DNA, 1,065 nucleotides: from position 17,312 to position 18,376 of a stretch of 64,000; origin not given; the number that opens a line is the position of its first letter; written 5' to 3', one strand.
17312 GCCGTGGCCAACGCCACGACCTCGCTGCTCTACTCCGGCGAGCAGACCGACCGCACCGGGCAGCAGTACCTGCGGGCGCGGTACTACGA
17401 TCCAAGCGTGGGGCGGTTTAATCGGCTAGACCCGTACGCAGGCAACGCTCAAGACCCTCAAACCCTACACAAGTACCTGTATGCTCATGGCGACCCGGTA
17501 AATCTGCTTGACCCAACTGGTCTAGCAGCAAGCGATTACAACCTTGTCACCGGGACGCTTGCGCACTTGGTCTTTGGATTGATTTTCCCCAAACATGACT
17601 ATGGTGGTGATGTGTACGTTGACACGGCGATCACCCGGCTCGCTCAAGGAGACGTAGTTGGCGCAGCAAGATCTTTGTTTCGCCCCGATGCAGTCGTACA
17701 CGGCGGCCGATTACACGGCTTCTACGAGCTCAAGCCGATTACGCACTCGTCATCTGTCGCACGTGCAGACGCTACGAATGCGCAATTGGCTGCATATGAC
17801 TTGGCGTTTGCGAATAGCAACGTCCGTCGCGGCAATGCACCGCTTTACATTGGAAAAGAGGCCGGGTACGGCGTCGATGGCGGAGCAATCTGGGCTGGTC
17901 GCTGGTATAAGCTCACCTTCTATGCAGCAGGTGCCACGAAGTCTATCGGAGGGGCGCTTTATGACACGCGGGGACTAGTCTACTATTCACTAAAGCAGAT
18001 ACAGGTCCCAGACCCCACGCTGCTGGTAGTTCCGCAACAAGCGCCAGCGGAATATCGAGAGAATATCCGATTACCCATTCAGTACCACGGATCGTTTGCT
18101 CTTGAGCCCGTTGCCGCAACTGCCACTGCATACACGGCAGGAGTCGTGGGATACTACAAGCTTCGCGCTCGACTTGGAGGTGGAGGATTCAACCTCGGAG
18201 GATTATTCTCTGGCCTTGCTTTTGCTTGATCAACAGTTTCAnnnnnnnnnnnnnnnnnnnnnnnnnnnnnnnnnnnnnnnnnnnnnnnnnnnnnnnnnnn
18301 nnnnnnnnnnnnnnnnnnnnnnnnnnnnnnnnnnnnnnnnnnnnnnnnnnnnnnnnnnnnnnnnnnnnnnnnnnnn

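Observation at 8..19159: More than 18 kb RHS polymorphic toxin gene with an unassigned C-terminal toxin domain and an FGE-sulfatase-domain candidate immunity gene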

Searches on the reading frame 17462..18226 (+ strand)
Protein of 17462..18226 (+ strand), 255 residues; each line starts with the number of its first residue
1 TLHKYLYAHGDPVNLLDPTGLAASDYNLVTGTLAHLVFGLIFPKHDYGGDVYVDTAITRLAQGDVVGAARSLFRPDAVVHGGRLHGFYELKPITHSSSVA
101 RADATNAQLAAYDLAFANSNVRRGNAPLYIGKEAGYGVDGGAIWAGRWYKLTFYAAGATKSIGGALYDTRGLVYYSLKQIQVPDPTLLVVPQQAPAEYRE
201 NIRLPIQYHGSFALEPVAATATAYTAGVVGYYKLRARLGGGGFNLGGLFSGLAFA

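Call 6: search_protein_families(library=pfam, proteins=[window:17462-18226:+], max_evalue=0.01)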
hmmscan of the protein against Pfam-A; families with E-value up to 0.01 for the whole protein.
window:17462-18226:+ (255 aa): 0 families

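Call 8: search_protein_families(library=pfam, proteins=[window:17525-18226:+], max_evalue=10)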
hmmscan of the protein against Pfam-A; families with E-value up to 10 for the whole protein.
seq(234 aa): 0 families

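Call 10: search_solved_structures(query=window:17525-18226:+, max_evalue=10)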
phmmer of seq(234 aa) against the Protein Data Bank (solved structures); distinct sequences matched with E-value up to 10: 0.

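Call 11: find_homologous_proteins(query=window:17525-18226:+, max_evalue=0.01)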
Query seq(234 aa) (234 aa): 2 proteins with E <= 0.01 among 1741 candidates.
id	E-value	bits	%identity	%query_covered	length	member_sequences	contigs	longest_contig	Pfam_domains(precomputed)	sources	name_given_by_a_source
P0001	5.3e-26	110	41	77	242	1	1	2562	-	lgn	-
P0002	3.1e-23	101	38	77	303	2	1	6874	-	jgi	-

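Call 14: find_encoding_contigs(protein=P0002, flank=7000)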
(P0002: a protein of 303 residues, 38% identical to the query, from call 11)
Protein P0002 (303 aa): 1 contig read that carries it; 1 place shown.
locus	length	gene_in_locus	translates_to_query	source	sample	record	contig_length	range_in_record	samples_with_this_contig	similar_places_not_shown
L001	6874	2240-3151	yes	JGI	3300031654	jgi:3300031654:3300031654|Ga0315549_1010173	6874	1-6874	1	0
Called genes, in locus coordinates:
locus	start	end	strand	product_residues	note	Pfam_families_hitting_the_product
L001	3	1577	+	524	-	?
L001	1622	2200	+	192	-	-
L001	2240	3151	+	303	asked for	-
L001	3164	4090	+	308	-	PF03781:FGE-sulfatase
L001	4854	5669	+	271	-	PF13441:Gly-zipper_YMGG (weak)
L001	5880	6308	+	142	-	-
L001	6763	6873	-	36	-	?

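Call 15: find_encoding_contigs(protein=P0001, flank=5000)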
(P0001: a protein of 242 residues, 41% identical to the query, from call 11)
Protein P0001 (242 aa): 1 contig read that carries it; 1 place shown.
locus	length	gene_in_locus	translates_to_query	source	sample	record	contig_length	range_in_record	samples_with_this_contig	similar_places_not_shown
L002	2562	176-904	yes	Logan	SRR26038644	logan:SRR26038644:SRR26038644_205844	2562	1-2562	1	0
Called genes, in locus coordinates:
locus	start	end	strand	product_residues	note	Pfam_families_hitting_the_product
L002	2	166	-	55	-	?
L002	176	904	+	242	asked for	-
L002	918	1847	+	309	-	PF03781:FGE-sulfatase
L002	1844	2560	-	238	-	?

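Call 23: search_protein_families(library=pfam, proteins=[L001:24-1574:+, L001:1622-2197:+, L001:4854-5666:+, L001:5880-6305:+, L001:3164-4087:+, L002:918-1844:+], max_evalue=1)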
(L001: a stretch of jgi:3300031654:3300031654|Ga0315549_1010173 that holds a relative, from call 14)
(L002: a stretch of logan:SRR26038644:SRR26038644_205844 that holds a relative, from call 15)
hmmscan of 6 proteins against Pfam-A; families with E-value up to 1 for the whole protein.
L001:24-1574:+ (517 aa): 0 families

L001:1622-2197:+ (192 aa): 1 family
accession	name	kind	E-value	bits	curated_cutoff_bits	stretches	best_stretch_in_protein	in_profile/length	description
PF02414.20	Borrelia_orfA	-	0.052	13.6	25.8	1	112-185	151-226/288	Borrelia ORF-A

L001:4854-5666:+ (271 aa): 7 families
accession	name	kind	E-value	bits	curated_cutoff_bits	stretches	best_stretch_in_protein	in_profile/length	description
PF13441.11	Gly-zipper_YMGG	-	4.5e-06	26.7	28.9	1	60-101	6-42/45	YMGG-like Gly-zipper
PF05433.20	Rick_17kDa_Anti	-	0.0083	16.5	24.2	1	63-100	1-37/43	Glycine zipper 2TM domain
PF21724.2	DUF6861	-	0.014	15.3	28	1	59-101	41-84/194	Family of unknown function (DUF6861)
PF01741.23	MscL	-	0.075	13.8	27.4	1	51-77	7-33/123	Large-conductance mechanosensitive channel, MscL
PF13488.11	Gly-zipper_Omp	-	0.09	13.2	25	0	63-101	1-38/46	Glycine zipper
PF13436.11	Gly-zipper_OmpA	-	0.4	10.9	27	0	89-101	6-18/44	Glycine-zipper domain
PF01988.24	VIT1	-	0.61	10.3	28.1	1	54-104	162-212/214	VIT family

L001:5880-6305:+ (142 aa): 1 family
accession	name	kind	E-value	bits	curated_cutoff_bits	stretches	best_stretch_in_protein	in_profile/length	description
PF01426.24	BAH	-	0.13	12.6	30.8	1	93-132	13-56/121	BAH domain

L001:3164-4087:+ (308 aa): 1 family
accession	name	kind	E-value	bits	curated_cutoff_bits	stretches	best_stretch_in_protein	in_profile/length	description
PF03781.23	FGE-sulfatase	-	1.9e-15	57.7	23.3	1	132-264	29-162/255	Sulfatase-modifying factor enzyme 1-like domain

L002:918-1844:+ (309 aa): 2 families
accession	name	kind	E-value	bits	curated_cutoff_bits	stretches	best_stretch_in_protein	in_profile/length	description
PF03781.23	FGE-sulfatase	-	1.3e-16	61.5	23.3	1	135-231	32-132/255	Sulfatase-modifying factor enzyme 1-like domain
PF22411.1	Mre11_2nd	-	0.13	12.7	27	0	45-75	7-37/59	Mre11 nuclease, second domain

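Call 27: search_protein_representatives(alignment_id=A3)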
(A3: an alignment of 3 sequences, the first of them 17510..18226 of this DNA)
Query: 3 sequences, 238 profile positions. Proteins with E-value up to 0.001 (for the whole library): 37; up to 1e-10: 8; up to 1e-30: 4. The best 37 are listed.
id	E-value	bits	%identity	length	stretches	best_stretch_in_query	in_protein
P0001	5.1e-135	464.6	-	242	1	2-238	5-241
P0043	4.2e-95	333.9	-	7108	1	2-237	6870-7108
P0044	7.7e-54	198.9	-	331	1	2-237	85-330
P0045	7.3e-39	149.8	-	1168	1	10-227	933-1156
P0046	1.2e-25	106.6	-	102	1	136-231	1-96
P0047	4.2e-14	68.8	-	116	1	124-224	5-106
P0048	8.9e-14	67.7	-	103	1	158-232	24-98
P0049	1.3e-12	63.9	-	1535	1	14-165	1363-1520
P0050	1.7e-10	57.0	-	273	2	69-188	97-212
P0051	4.6e-10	55.6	-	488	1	2-162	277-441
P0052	6.8e-10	55.0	-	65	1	175-238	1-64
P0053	2.0e-09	53.5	-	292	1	16-165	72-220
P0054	3.0e-09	52.9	-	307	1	13-183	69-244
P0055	3.7e-09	52.6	-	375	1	2-231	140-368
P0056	3.7e-09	52.6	-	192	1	70-197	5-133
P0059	2.8e-08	49.7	-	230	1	11-165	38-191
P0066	7.4e-06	41.8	-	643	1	15-164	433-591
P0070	2.1e-05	40.3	-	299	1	12-162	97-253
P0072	2.8e-05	39.9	-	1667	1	1-163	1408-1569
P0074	9.9e-05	38.1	-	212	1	13-165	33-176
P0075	2.0e-04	37.1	-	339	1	2-162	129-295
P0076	3.4e-04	36.4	-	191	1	12-175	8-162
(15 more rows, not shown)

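Call 36: find_related_loci(query=A3, collection=genome_contigs, flank=6000)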
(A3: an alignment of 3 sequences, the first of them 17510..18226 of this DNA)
Query A3 (239 aa) in genome_contigs; peptide patterns used: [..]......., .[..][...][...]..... (x = any residue, [..] = any of these).
44 stretches matched a pattern; 1 encode a relative of the query (tblastn E <= 1e-3); 1 distinct loci.
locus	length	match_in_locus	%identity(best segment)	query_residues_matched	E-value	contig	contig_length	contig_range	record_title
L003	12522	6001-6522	39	46-217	3e-26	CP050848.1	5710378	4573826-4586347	Planctomycetales bacterium ZRK34 chromosome, complete genome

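Call 39: find_encoding_contigs(protein=P0045, flank=4000, max_places=2)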
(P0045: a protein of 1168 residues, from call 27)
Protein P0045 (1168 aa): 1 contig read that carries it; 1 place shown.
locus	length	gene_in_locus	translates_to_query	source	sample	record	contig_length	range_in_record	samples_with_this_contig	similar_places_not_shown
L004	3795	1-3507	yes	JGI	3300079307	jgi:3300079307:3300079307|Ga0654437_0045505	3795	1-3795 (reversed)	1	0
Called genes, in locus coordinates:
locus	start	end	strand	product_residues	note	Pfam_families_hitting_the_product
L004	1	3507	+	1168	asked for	PF05593:RHS_repeat (faint), PF25023:TEN_YD-shell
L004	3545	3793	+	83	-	?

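Call 40: find_encoding_contigs(protein=P0044, flank=4000, max_places=2)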
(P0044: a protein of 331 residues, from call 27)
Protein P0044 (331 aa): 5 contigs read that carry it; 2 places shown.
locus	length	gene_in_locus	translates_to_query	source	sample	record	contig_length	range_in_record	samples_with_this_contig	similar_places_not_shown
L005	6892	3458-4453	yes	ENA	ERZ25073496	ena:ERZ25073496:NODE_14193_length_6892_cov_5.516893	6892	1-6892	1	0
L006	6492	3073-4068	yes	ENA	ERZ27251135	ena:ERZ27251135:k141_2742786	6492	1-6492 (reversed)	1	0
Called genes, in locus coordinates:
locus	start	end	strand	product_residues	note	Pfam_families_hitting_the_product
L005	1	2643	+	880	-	?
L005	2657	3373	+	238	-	-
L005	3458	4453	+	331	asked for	-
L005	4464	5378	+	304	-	PF03781:FGE-sulfatase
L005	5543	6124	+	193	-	-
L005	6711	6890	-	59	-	?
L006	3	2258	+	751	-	?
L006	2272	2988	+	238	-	-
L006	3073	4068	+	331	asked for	-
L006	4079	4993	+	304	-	PF03781:FGE-sulfatase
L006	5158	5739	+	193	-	-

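Call 41: find_encoding_contigs(protein=P0055, flank=4000, max_places=2)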
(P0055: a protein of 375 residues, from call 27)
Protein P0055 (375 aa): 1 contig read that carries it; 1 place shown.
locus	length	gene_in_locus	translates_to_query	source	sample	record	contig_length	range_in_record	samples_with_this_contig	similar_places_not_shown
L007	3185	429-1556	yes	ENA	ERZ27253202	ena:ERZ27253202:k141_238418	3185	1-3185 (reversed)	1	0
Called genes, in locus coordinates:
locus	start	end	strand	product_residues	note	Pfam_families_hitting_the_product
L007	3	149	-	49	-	?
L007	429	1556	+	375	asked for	-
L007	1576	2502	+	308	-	PF03781:FGE-sulfatase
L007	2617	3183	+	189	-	?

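Call 42: find_encoding_contigs(protein=P0054, flank=4000, max_places=2)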
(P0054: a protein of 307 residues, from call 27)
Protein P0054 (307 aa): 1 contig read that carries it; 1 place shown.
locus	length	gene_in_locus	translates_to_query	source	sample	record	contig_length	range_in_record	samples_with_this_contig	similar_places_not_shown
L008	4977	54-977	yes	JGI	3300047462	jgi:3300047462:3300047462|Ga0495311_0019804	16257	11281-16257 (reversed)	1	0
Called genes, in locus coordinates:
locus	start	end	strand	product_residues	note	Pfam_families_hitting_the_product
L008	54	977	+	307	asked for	-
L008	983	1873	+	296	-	PF03781:FGE-sulfatase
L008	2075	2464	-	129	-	PF04266:ASCH (weak)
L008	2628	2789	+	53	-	-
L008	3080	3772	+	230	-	-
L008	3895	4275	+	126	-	-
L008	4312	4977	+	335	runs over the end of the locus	-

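Call 43: find_encoding_contigs(protein=P0051, flank=4000, max_places=2)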
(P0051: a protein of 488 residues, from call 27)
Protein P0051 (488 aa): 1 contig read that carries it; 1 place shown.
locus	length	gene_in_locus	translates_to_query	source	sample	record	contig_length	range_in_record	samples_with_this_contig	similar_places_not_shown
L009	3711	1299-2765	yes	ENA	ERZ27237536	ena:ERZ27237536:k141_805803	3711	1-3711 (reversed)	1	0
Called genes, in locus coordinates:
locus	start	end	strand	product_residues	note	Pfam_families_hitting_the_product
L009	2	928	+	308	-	?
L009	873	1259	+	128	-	-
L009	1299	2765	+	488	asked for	PF25023:TEN_YD-shell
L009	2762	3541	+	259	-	-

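Call 44: predict_structure(alignment_id=A4)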
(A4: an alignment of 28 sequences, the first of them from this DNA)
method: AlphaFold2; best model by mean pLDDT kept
length: 239 residues; sequences in the alignment: 28
mean_pLDDT: 79.5   pTM: 0.76
mean pLDDT of the five models: 79.5, 77.7, 75.5, 74.7, 74.3
residues with pLDDT >= 90: 142; 70-90: 31; 50-70: 17; < 50: 49
segments of 3 or more residues with pLDDT < 50: 194-239
pLDDT, mean of each block of 10 residues (from residue 1): 62 94 78 89 78 79 93 96 95 94 93 93 95 97 96 98 91 87 92 51 46 37 37 35
secondary structure, 60 per line:
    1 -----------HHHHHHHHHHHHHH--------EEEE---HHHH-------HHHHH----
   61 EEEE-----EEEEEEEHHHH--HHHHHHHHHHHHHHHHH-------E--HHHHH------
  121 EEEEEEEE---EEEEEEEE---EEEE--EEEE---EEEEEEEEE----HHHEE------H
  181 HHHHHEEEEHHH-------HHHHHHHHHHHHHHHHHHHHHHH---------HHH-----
elements in order: H12-25 E34-37 H41-44 H52-56 E61-64 E70-76 H77-80 H83-99 H110-114 E121-128 E132-139 E143-146 E149-152 E156-164 H180-185 E186-189 H200-222

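Call 53: find_homologous_proteins(query=A4, max_evalue=0.001)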
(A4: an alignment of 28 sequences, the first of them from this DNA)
Query A4 (28 sequences) (239 aa, profile of the alignment): 6 proteins with E <= 0.001 among 8000 candidates.
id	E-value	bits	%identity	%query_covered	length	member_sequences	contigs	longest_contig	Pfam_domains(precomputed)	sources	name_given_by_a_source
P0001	7.4e-62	227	41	79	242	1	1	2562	-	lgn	-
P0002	2.4e-61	226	37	79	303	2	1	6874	-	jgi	-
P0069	5.9e-58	214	26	55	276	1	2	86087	-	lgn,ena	-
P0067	2.2e-41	160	19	79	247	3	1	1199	-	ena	-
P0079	2.3e-25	108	28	23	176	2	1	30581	-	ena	-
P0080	6.5e-15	73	39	10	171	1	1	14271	-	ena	-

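Call 57: search_solved_structures(query=A4, max_evalue=10)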
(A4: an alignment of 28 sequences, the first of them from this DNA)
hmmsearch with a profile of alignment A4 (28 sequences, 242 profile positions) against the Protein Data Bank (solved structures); distinct sequences matched with E-value up to 10: 0.

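Call 71: fold_search(model_id=the predicted structure, library=pdb)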
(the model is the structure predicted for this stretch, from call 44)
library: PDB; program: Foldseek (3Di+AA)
matches with E <= 10: 79; with E <= 0.001: 0
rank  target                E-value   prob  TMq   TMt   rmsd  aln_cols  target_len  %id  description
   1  4zor_E                1.2e+00  0.09  0.10  0.16   6.2        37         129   16  The structure of the S37P MS2 viral capsid assembly. (released 2016-09-07)
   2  2bny_A                1.5e+00  0.08  0.10  0.16   6.0        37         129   16  MS2 (N87A mutant) - RNA hairpin complex (released 2006-03-22)
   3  6rrt_A                1.6e+00  0.07  0.10  0.16   6.8        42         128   14  T=4 MS2 Virus-like-particle (released 2020-07-08)
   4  1aq3_A                1.6e+00  0.07  0.10  0.16   6.8        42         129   14  BACTERIOPHAGE MS2 CAPSID PROTEIN/RNA COMPLEX (released 1997-12-24)
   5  1aq4_A                1.6e+00  0.07  0.10  0.16   6.8        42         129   14  STRUCTURE OF A MS2 COAT PROTEIN MUTANT IN COMPLEX WITH AN RNA OPERATOR (released 1997-12-24)
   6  1mst_A                1.7e+00  0.06  0.10  0.15   6.8        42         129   14  CRYSTAL STRUCTURE OF MS2 CAPSIDS WITH MUTATIONS IN THE SUBUNIT FG LOOP (released 1996-03-08)
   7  2b2d_A                2.2e+00  0.06  0.10  0.16   5.9        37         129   16  RNA stemloop operator from bacteriophage QBETA complexed with an N87S,E89K mutant MS2 capsid (released 2006-05-09)
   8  2bq5_A                2.3e+00  0.02  0.09  0.14   7.4        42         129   12  MS2 (N87AE89K mutant) - RNA hairpin complex (released 2006-03-22)
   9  4oqd_C                2.3e+00  0.01  0.09  0.09  19.1       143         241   17  Crystal structure of the tylM1 N,N-dimethyltransferase in complex with SAH and TDP-Qui3NMe2 (released 2014-02-26)
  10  2ms2_A                2.6e+00  0.05  0.10  0.16   6.8        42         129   14  THE REFINED STRUCTURE OF BACTERIOPHAGE MS2 AT 2.8 ANGSTROMS RESOLUTION (released 1995-01-26)
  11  6yff_AA               2.9e+00  0.01  0.08  0.12  12.7        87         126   13  Virus-like particle of Beihai levi-like virus 21 (released 2020-09-02)
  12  4oqe_A                2.9e+00  0.01  0.10  0.10  18.5       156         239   17  Crystal structure of the tylM1 N,N-dimethyltransferase in complex with SAH and TDP-Fuc3NMe (released 2014-02-26)
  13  6ihj_B                3.1e+00  0.02  0.07  0.10   6.3        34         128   12  Crystal structure of Drosophila Nxf1 NTF2 domain in complex with Nxt1/p15 (released 2019-08-14)
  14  4wwu_E                3.1e+00  0.01  0.07  0.05   6.4        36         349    3  Structure of Mex67:Mtr2 (released 2015-02-04)
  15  6yfe_AA               3.1e+00  0.01  0.08  0.12  13.9       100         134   18  Virus-like particle of Beihai levi-like virus 19 (released 2020-09-02)
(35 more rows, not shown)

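Call 72: search_protein_families(library=pfam, alignment_id=A4, max_evalue=10)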
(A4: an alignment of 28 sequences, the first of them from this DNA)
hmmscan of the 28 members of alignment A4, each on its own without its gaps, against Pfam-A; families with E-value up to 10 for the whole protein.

A. member 1, seq(239 aa): 0 families

B. families by the number of members that match (of 28 scanned): 5 families
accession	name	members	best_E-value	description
PF15650.12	Tox-REase-9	4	0.0015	Restriction endonuclease fold toxin 9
PF21540.3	Choline_bind_4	2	0.023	Choline-binding repeat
PF01846.25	FF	1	0.049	FF domain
PF23009.1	UBC_like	1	0.12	Ubiquitin conjugating domain-like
PF15649.12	Tox-REase-7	1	0.19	Restriction endonuclease fold toxin 7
